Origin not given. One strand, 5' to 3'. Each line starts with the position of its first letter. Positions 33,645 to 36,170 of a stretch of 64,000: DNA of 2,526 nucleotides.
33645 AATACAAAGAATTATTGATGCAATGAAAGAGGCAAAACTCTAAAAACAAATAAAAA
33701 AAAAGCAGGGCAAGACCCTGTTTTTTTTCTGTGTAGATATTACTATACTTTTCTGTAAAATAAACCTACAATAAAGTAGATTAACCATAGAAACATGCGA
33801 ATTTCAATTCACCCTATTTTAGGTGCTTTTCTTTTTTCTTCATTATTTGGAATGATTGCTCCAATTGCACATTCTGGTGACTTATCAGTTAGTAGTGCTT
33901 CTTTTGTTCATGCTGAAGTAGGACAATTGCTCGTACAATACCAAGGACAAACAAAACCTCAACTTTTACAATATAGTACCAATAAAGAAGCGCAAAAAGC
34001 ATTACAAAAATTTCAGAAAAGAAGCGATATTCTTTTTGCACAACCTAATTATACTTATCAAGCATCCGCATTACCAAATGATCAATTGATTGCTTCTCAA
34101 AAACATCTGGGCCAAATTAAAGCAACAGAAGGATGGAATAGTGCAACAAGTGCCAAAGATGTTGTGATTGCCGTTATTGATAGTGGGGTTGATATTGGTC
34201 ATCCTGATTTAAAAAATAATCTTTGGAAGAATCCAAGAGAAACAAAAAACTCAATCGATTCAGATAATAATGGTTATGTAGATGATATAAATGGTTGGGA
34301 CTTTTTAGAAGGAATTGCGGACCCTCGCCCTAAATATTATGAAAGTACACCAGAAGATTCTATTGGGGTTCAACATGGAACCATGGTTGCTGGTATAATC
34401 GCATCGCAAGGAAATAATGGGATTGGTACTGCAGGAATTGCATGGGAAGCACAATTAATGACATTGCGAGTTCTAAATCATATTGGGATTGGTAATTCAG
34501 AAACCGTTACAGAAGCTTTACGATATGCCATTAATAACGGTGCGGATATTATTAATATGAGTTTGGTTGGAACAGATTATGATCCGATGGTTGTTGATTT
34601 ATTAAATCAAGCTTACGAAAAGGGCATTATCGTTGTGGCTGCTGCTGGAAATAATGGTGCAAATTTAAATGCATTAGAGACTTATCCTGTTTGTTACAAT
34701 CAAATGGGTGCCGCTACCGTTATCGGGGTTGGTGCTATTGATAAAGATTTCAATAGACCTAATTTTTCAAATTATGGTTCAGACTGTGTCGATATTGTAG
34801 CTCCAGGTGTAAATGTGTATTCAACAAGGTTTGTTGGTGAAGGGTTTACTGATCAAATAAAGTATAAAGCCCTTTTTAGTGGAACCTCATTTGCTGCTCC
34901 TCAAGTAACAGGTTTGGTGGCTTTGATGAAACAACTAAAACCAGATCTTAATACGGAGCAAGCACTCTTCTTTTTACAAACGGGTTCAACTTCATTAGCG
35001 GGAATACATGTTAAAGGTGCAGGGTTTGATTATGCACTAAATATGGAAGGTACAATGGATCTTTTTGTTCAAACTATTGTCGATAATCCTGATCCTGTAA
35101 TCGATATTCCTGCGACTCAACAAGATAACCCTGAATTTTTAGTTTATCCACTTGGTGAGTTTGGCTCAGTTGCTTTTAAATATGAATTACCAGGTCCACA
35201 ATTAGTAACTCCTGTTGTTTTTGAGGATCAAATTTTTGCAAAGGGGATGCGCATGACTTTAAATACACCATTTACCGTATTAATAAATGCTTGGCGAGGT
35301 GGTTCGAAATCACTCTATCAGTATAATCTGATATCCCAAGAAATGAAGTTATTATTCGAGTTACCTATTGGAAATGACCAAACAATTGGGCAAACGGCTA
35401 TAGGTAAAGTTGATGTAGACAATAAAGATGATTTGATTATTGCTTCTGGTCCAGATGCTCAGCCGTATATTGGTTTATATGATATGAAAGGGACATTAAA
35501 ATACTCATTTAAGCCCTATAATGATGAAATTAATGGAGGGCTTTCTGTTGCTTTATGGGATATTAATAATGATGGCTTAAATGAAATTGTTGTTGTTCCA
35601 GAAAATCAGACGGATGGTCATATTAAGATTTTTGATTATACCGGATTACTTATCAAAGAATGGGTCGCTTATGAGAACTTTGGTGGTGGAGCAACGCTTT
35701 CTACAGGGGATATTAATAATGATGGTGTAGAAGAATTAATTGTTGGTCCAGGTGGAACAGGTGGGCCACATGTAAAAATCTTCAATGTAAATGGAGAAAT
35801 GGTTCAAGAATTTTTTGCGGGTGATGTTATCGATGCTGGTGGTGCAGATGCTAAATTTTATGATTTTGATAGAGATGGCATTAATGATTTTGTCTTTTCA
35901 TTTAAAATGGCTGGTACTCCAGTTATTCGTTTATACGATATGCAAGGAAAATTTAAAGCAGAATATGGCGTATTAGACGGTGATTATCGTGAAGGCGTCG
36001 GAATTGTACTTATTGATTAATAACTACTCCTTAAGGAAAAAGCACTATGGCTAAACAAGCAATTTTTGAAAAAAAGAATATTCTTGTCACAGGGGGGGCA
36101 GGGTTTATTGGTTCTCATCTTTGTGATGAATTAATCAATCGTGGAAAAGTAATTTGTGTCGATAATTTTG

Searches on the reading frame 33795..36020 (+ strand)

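Call 87: search_protein_families(library=pfam, proteins=[window:33795-36020:+], max_evalue=0.00001)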
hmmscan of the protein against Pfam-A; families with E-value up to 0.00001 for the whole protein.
window:33795-36020:+ (741 aa): 3 families
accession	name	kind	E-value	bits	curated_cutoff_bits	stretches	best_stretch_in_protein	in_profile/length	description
PF00082.27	Peptidase_S8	-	2e-50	172.2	21.8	1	121-389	2-264/288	Subtilase family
PF13517.12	FG-GAP_3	-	8.7e-11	42.7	26.9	1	589-650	1-61/61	FG-GAP-like repeat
PF01839.29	FG-GAP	-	8.7e-06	26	22.1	0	632-651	2-21/37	FG-GAP repeat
